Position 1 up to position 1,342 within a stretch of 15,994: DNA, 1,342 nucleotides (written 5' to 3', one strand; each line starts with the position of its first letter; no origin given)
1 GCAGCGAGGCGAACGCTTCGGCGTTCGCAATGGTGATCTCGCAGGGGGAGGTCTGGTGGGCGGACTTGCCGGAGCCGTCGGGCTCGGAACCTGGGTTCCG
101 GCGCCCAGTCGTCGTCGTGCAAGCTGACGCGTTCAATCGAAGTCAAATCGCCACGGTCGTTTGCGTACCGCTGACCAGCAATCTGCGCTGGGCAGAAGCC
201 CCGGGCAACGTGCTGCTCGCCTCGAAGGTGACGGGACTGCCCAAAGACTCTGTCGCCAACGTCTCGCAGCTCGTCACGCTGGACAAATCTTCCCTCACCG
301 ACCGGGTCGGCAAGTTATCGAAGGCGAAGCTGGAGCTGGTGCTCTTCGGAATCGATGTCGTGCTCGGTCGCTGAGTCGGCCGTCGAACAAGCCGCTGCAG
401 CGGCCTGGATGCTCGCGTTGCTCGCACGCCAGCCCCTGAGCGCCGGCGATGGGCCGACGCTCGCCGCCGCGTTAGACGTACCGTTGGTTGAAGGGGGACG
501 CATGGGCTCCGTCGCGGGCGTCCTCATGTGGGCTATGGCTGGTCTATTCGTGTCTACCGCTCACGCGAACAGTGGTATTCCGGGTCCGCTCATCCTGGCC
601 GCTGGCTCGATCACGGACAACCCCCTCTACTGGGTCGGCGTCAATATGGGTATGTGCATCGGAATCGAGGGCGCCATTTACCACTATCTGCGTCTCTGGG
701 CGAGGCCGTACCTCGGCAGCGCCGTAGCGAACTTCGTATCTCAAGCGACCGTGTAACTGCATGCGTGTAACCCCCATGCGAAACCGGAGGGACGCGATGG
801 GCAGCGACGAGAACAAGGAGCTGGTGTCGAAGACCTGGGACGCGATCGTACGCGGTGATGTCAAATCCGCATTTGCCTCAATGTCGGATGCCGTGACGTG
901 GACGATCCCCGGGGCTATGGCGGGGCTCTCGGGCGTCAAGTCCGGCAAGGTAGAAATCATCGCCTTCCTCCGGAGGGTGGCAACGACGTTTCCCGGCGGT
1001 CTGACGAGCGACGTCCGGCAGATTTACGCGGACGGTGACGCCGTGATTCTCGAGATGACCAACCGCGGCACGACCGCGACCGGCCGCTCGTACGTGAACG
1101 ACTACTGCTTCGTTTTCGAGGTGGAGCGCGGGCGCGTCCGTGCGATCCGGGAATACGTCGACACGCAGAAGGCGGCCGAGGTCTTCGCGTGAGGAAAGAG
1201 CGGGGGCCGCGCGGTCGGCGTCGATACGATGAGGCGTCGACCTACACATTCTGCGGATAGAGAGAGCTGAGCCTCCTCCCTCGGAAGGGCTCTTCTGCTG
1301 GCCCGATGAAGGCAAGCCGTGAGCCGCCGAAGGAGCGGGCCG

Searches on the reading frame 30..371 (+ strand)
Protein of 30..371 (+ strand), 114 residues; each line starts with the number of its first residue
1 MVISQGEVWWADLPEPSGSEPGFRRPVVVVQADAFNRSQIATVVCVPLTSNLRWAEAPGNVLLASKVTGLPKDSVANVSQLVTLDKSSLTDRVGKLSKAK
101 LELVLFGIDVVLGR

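Call 22: search_protein_families(library=pfam, proteins=[window:30-371:+], max_evalue=0.1)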
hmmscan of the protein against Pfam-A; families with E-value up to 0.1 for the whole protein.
window:30-371:+ (114 aa): 3 families
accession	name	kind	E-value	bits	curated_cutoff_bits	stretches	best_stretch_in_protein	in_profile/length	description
PF02452.23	PemK_toxin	-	3.6e-27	95.2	23.1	1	5-109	2-106/109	PemK-like, MazF-like toxin of type II toxin-antitoxin system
PF01845.23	CcdB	-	0.02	15.6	28.6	1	27-103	18-91/101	CcdB protein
PF17216.9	Rrp44_CSD1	-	0.051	13.8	22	1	14-66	35-86/148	Rrp44-like cold shock domain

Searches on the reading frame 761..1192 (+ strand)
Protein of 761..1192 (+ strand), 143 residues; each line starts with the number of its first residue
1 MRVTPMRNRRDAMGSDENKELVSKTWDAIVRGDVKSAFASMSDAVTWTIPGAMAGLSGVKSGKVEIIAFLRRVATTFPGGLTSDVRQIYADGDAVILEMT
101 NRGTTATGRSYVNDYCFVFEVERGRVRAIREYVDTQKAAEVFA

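Call 7: search_protein_families(library=pfam, proteins=[window:761-1189:+])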
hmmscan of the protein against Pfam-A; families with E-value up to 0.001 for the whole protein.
window:761-1189:+ (143 aa): 4 families
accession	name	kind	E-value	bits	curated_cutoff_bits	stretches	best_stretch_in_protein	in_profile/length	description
PF12680.13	SnoaL_2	-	4.4e-14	53.4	27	1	25-127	4-100/102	SnoaL-like domain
PF07366.18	SnoaL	-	1.4e-05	25.3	28.4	1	58-137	35-121/126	SnoaL-like polyketide cyclase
PF07858.18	LEH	-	3.5e-05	24.5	24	1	21-137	6-115/122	Limonene-1,2-epoxide hydrolase catalytic domain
PF14534.12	DUF4440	-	0.00052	20.9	25.2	1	20-111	3-87/107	Domain of unknown function (DUF4440)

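Call 14: find_encoding_contigs(protein=window:761-1192:+, flank=10000, max_places=10)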
Protein window:761-1192:+ (143 aa): no gene with exactly this product is on record in the collection.
